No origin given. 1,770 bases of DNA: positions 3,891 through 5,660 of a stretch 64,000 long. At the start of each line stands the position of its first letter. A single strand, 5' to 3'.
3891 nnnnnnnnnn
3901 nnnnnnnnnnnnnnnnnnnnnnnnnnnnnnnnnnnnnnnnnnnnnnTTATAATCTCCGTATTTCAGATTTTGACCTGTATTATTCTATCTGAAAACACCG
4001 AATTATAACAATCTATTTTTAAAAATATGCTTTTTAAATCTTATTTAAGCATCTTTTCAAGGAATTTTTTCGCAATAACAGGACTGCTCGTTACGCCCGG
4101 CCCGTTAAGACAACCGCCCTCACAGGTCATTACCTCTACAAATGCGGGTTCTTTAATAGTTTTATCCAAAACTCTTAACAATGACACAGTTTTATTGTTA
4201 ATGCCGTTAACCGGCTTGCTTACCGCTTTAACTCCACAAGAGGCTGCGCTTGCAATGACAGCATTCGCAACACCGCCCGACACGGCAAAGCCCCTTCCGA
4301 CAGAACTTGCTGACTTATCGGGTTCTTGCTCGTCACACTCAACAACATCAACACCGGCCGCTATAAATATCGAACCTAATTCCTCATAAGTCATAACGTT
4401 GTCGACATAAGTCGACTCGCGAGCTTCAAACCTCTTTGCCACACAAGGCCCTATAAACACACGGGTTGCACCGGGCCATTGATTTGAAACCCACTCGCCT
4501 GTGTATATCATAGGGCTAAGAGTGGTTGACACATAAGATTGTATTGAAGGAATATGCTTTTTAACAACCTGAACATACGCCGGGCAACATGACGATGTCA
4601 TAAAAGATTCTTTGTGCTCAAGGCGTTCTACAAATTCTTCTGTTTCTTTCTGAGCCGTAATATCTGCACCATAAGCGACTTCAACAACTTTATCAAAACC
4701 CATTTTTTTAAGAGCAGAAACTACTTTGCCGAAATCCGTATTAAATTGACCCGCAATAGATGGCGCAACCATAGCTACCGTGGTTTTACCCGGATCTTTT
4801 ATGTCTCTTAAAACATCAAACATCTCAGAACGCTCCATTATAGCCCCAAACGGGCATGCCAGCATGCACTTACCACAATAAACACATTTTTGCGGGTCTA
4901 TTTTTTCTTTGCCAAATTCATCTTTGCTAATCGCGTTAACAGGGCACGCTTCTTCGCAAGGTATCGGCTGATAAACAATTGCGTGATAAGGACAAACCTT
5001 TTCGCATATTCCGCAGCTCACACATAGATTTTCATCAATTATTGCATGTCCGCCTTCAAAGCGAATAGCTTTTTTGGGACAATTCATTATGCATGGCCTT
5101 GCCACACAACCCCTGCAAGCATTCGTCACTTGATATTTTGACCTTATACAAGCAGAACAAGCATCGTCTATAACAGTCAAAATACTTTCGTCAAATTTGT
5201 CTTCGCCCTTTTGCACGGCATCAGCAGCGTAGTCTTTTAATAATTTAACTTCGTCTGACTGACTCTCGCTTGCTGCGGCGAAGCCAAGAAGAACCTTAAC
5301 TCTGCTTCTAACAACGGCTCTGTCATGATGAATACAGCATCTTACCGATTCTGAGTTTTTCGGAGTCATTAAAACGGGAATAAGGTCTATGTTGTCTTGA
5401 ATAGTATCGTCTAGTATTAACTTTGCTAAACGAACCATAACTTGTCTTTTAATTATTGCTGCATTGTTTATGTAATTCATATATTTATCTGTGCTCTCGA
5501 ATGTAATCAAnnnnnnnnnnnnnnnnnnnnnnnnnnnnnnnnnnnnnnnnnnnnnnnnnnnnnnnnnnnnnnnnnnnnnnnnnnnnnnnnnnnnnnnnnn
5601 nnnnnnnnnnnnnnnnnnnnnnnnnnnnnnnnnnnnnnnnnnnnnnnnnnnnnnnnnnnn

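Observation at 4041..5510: Second H-cluster protein with mixed motif set and no PAS domain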

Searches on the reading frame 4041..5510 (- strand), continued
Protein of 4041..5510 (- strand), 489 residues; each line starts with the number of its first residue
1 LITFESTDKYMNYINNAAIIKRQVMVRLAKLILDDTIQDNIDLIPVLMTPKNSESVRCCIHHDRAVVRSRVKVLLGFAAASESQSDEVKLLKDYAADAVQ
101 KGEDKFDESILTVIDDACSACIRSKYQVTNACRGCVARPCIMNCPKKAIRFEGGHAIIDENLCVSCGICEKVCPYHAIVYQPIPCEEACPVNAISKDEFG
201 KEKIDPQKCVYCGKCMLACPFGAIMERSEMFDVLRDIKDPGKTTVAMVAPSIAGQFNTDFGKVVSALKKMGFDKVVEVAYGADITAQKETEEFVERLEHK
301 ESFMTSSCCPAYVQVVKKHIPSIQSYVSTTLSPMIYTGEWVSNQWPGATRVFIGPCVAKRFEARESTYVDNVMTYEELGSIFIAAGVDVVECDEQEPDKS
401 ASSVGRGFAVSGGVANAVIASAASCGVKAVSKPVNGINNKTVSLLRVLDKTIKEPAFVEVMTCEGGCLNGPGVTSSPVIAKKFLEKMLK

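Call 62: find_encoding_contigs(protein=P0002, flank=9000, max_places=3)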
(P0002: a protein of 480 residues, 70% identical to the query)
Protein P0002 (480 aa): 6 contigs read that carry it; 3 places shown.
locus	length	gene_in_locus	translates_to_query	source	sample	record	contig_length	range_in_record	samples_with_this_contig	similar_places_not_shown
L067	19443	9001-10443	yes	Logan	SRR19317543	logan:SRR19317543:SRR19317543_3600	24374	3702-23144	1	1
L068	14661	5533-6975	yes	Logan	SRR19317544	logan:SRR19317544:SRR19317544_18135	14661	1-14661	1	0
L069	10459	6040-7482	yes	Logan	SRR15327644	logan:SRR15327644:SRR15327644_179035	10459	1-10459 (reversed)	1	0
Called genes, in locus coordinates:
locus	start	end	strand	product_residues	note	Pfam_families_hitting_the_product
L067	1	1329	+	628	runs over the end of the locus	PF13292:DXP_synthase_N, PF00456:Transketolase_N (faint), PF02779:Transket_pyr, PF02780:Transketolase_C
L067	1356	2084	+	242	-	PF00756:Esterase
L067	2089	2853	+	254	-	PF01209:Ubie_methyltran, PF00891:Methyltransf_2 (weak), PF13489:Methyltransf_23, PF05175:MTS (weak), PF13847:Methyltransf_31, PF08241:Methyltransf_11, PF08242:Methyltransf_12, PF13649:Methyltransf_25, +1 more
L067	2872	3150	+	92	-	PF13616:Rotamase_3, PF00639:Rotamase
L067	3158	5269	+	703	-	PF02922:CBM_48, PF00128:Alpha-amylase (weak), PF21331:Isoamylase_C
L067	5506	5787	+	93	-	PF01257:2Fe-2S_thioredx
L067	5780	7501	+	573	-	PF00037:Fer4 (faint), PF12837:Fer4_6 (faint), PF12838:Fer4_7 (weak), PF13187:Fer4_9 (weak), PF13237:Fer4_10 (faint), PF14697:Fer4_21 (weak), PF02906:Fe_hyd_lg_C, PF04060:FeS, +1 more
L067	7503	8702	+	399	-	PF07228:SpoIIE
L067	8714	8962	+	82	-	-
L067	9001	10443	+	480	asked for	PF12838:Fer4_7 (weak), PF00037:Fer4, PF12837:Fer4_6 (weak), PF12838:Fer4_7, PF13187:Fer4_9 (weak), PF25160:LdpA_Fe-S-bd, PF00037:Fer4, PF02906:Fe_hyd_lg_C, +6 more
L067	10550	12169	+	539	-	PF13091:PLDc_2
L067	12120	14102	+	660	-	PF00456:Transketolase_N, PF13292:DXP_synthase_N (weak), PF09364:XFP_N, PF02779:Transket_pyr, PF02780:Transketolase_C (weak)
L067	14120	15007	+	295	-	PF01223:Endonuclease_NS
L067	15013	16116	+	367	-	PF07907:YibE_F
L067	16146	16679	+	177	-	PF22769:DCD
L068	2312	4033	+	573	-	PF00037:Fer4 (faint), PF12837:Fer4_6 (faint), PF12838:Fer4_7 (weak), PF13187:Fer4_9 (weak), PF13237:Fer4_10 (faint), PF14697:Fer4_21 (weak), PF02906:Fe_hyd_lg_C, PF04060:FeS, +1 more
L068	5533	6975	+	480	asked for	PF12838:Fer4_7 (weak), PF00037:Fer4, PF12837:Fer4_6 (weak), PF12838:Fer4_7, PF13187:Fer4_9 (weak), PF25160:LdpA_Fe-S-bd, PF00037:Fer4, PF02906:Fe_hyd_lg_C, +6 more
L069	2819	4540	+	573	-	PF00037:Fer4 (faint), PF12837:Fer4_6 (faint), PF12838:Fer4_7 (weak), PF13187:Fer4_9 (weak), PF13237:Fer4_10 (faint), PF14697:Fer4_21 (weak), PF02906:Fe_hyd_lg_C, PF04060:FeS, +1 more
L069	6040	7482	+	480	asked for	PF12838:Fer4_7 (weak), PF00037:Fer4, PF12837:Fer4_6 (weak), PF12838:Fer4_7, PF13187:Fer4_9 (weak), PF25160:LdpA_Fe-S-bd, PF00037:Fer4, PF02906:Fe_hyd_lg_C, +6 more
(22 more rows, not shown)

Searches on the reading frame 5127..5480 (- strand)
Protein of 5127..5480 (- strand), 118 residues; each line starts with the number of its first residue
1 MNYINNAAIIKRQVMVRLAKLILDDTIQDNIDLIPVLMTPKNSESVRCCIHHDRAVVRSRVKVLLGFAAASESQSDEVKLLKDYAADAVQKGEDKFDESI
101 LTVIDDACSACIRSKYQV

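Call 51: search_protein_families(library=pfam, proteins=[window:5127-5480:-], max_evalue=1)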
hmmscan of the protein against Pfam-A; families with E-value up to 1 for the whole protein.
window:5127-5480:- (118 aa): 0 families

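Call 52: predict_structure(alignment_id=A2)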
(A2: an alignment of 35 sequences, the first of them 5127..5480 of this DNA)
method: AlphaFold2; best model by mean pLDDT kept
length: 118 residues; sequences in the alignment: 35
mean_pLDDT: 78.0   pTM: 0.72
mean pLDDT of the five models: 78.0, 76.8, 76.2, 71.8, 68.7
residues with pLDDT >= 90: 39; 70-90: 47; 50-70: 18; < 50: 14
segments of 3 or more residues with pLDDT < 50: 1-4, 105-107, 115-118
pLDDT, mean of each block of 10 residues (from residue 1): 60 93 95 93 79 87 85 76 92 71 52 44
secondary structure, 60 per line:
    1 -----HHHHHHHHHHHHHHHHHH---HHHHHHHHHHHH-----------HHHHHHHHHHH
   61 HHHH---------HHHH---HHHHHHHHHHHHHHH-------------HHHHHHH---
elements in order: H6-23 H27-38 H50-64 H74-77 H81-95 H109-115

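Call 71: search_protein_representatives(alignment_id=A2)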
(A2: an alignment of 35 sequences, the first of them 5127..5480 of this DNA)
Query: 35 sequences, 114 profile positions. Proteins with E-value up to 0.001 (for the whole library): 629; up to 1e-10: 224; up to 1e-30: 42. The best 150 are listed.
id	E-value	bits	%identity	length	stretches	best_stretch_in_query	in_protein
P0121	4.3e-44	165.3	-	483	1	1-114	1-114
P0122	8.0e-43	161.2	-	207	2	47-114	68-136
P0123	7.5e-42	158.0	-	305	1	1-114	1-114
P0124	1.1e-41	157.6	-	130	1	1-114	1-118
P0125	9.5e-40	151.3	-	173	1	1-114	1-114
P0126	1.7e-39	150.5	-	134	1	1-114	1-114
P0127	2.1e-39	150.2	-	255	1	1-114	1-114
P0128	1.7e-38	147.2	-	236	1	1-114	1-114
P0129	1.1e-37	144.6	-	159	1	1-114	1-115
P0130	1.9e-37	143.8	-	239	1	3-114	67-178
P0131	2.3e-37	143.6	-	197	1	1-113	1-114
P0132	1.3e-36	141.2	-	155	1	3-114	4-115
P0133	1.6e-35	137.7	-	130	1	4-114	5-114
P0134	2.2e-35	137.2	-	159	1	1-114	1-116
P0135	2.5e-35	137.0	-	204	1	1-114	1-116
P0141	2.2e-34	134.0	-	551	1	1-114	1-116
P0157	3.1e-31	123.9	-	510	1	1-114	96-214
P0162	1.0e-30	122.2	-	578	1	3-114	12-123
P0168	4.4e-30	120.1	-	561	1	1-114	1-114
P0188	3.1e-28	114.1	-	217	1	1-110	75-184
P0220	1.3e-22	96.0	-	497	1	39-114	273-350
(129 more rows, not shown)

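Call 72: search_protein_families(library=pfam, proteins=[P0220, P0157, P0122, P0162, P0141, P0168, P0130, P0188], max_evalue=0.00001)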
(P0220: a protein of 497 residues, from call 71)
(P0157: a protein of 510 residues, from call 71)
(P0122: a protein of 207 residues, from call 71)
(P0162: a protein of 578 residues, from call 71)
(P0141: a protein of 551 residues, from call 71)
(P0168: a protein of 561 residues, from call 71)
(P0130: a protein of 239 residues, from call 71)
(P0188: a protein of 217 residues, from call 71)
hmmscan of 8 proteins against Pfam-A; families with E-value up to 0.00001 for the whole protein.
P0220 (497 aa): 2 families
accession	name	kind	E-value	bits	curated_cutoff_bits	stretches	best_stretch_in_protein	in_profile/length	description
PF12838.12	Fer4_7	-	2.8e-06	28.1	27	1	354-400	2-52/52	4Fe-4S dicluster domain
PF00037.32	Fer4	-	3.4e-06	27.1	21.1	1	380-400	2-22/24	4Fe-4S binding domain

P0157 (510 aa): 1 family
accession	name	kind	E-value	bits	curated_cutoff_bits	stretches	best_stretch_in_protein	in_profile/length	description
PF02906.19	Fe_hyd_lg_C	-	5.7e-62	210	22.1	1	257-486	2-245/245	Iron only hydrogenase large subunit, C-terminal domain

P0122 (207 aa): 3 families
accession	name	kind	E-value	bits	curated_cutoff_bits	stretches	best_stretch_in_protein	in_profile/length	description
PF12838.12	Fer4_7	-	2.5e-08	34.7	27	1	140-187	2-52/52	4Fe-4S dicluster domain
PF00037.32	Fer4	-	3.4e-08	33.4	21.1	1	167-188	2-23/24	4Fe-4S binding domain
PF12837.12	Fer4_6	-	4e-07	30.1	25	1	166-188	2-24/24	4Fe-4S binding domain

P0162 (578 aa): 11 families
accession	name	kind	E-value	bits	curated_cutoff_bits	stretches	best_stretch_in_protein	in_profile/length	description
PF02906.19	Fe_hyd_lg_C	-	9.4e-55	186.3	22.1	1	299-559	2-245/245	Iron only hydrogenase large subunit, C-terminal domain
PF00037.32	Fer4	-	4.2e-13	49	21.1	2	199-220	2-23/24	4Fe-4S binding domain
PF12838.12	Fer4_7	-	5e-13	49.7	27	2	181-219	8-52/52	4Fe-4S dicluster domain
PF25160.1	LdpA_Fe-S-bd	-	3.5e-11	43.1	27.6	1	180-225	8-48/49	LdpA Fe-S cluster-binding domain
PF13187.11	Fer4_9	-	7.8e-09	35.9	27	0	127-174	2-52/52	4Fe-4S dicluster domain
PF14697.11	Fer4_21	-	2.2e-08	34.5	35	0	125-175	6-58/59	4Fe-4S dicluster domain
PF13237.11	Fer4_10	-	3.9e-08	33.5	25.5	0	200-225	4-31/53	4Fe-4S dicluster domain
PF13247.11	Fer4_11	-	1e-07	32.5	26.2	0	124-174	7-59/100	4Fe-4S dicluster domain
PF13484.11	Fer4_16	-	1.9e-07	32.2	30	0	205-225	2-22/66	4Fe-4S double cluster binding domain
PF12797.12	Fer4_2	-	1.3e-06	28.4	24.5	0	152-171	3-22/22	4Fe-4S binding domain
PF12837.12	Fer4_6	-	2.9e-06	27.4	25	0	198-220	2-24/24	4Fe-4S binding domain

P0141 (551 aa): 13 families
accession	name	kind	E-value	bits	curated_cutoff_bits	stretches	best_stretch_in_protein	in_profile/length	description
PF00478.31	IMPDH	-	1.2e-102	343.9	25.6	1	325-536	135-345/345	IMP dehydrogenase / GMP reductase domain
PF02906.19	Fe_hyd_lg_C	-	2e-30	106.7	22.1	1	231-335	2-115/245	Iron only hydrogenase large subunit, C-terminal domain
PF00037.32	Fer4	-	4.6e-17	61.5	21.1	2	193-213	3-23/24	4Fe-4S binding domain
PF12838.12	Fer4_7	-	2.2e-15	57.3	27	2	174-212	8-52/52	4Fe-4S dicluster domain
PF25160.1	LdpA_Fe-S-bd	-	6.1e-14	52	27.6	1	171-218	6-48/49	LdpA Fe-S cluster-binding domain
PF12837.12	Fer4_6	-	2.5e-11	43.4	25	2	192-213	3-24/24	4Fe-4S binding domain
PF13187.11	Fer4_9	-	2.8e-10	40.5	27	0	174-213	8-52/52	4Fe-4S dicluster domain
PF13484.11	Fer4_16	-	6.2e-09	36.9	30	0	197-216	1-20/66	4Fe-4S double cluster binding domain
PF14697.11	Fer4_21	-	1.1e-08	35.5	35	1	119-167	7-57/59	4Fe-4S dicluster domain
PF01070.24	FMN_dh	-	1.6e-08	34.4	24.9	1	335-429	218-305/350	FMN-dependent dehydrogenase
PF13237.11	Fer4_10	-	6.8e-08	32.8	25.5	0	174-209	15-53/53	4Fe-4S dicluster domain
PF03060.21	NMO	-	4.4e-07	30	28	1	328-436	129-232/331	Nitronate monooxygenase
PF12797.12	Fer4_2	-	8.2e-07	29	24.5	0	192-210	4-22/22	4Fe-4S binding domain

P0168 (561 aa): 9 families
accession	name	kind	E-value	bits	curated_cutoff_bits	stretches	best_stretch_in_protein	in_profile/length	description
PF02906.19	Fe_hyd_lg_C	-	4.4e-50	171.1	22.1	1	229-527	3-245/245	Iron only hydrogenase large subunit, C-terminal domain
PF00037.32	Fer4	-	1.7e-13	50.2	21.1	2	189-210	2-23/24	4Fe-4S binding domain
PF12837.12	Fer4_6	-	1.7e-12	47.1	25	2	190-210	4-24/24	4Fe-4S binding domain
PF12838.12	Fer4_7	-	3.6e-11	43.8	27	1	171-209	8-52/52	4Fe-4S dicluster domain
PF25160.1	LdpA_Fe-S-bd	-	5.6e-10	39.3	27.6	0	168-214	6-47/49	LdpA Fe-S cluster-binding domain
PF12797.12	Fer4_2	-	7e-09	35.5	24.5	0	142-161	3-22/22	4Fe-4S binding domain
PF13187.11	Fer4_9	-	2.1e-08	34.5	27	1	171-209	8-51/52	4Fe-4S dicluster domain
PF13237.11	Fer4_10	-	2.2e-08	34.3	25.5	0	115-160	6-53/53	4Fe-4S dicluster domain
PF13247.11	Fer4_11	-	3.4e-06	27.6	26.2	0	113-164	5-59/100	4Fe-4S dicluster domain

P0130 (239 aa): 4 families
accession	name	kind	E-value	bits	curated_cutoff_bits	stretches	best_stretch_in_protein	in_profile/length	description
PF12837.12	Fer4_6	-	3.8e-08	33.3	25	1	207-228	3-24/24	4Fe-4S binding domain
PF12838.12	Fer4_7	-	6.6e-08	33.3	27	1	182-227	2-52/52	4Fe-4S dicluster domain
PF00037.32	Fer4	-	9.1e-08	32.1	21.1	1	208-228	3-23/24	4Fe-4S binding domain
PF13237.11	Fer4_10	-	5.3e-07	29.9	25.5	1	177-224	4-53/53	4Fe-4S dicluster domain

P0188 (217 aa): 0 families
